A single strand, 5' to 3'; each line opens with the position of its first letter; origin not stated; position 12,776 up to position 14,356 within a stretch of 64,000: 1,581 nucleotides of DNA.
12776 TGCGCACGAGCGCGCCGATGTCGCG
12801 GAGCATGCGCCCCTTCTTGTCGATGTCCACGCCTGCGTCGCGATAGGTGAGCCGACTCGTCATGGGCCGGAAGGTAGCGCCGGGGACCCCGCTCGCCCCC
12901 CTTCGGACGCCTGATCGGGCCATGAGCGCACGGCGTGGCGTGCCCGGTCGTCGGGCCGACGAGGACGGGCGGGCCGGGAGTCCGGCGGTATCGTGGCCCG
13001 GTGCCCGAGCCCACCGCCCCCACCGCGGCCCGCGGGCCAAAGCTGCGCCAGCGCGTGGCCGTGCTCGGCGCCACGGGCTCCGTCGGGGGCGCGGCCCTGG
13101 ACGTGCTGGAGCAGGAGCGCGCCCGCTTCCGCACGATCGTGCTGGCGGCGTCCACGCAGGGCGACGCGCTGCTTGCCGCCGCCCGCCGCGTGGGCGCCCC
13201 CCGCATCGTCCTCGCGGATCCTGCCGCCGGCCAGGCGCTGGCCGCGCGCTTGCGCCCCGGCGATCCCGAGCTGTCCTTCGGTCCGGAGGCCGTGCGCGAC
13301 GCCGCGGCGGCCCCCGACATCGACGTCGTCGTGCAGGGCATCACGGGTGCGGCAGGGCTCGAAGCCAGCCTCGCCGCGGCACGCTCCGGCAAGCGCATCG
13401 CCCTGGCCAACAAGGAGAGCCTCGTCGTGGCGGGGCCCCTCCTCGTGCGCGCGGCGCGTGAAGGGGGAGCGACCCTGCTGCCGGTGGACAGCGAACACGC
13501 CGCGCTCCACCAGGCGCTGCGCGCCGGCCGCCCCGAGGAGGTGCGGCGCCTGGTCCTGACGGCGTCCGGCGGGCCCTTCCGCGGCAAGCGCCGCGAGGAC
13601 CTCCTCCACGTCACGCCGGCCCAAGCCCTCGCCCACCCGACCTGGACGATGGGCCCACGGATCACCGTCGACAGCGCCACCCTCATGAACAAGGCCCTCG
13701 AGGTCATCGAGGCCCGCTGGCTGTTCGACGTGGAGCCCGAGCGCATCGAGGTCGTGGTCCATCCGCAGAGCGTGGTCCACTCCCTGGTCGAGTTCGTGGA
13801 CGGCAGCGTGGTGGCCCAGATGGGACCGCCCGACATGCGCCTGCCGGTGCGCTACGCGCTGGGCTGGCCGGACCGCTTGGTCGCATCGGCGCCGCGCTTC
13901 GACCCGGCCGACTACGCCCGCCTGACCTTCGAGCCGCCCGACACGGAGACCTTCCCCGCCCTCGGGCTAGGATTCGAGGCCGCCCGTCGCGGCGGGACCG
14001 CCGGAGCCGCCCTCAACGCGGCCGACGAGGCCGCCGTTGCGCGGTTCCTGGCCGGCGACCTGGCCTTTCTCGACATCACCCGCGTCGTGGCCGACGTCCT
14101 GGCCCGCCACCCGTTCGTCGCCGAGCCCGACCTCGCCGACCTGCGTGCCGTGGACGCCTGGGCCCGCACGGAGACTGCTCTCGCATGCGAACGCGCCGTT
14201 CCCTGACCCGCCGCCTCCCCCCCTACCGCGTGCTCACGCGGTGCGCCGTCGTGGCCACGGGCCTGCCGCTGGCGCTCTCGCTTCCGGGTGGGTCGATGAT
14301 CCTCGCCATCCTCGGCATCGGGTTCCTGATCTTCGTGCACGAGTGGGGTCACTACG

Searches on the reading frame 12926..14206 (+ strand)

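Call 54: search_protein_families(library=pfam, proteins=[window:12926-14206:+], max_evalue=0.00001)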
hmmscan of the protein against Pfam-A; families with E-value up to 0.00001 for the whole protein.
window:12926-14206:+ (426 aa): 3 families
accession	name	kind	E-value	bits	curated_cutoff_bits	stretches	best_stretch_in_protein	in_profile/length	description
PF08436.17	DXP_redisom_C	-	1e-37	128.6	26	1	184-267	1-84/84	1-deoxy-D-xylulose 5-phosphate reductoisomerase C-terminal domain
PF13288.12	DXPR_C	-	4e-37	127.5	27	1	299-415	1-114/115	DXP reductoisomerase C-terminal domain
PF02670.22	DXP_reductoisom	-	2.1e-31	109.7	21.7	1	44-170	1-129/129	1-deoxy-D-xylulose 5-phosphate reductoisomerase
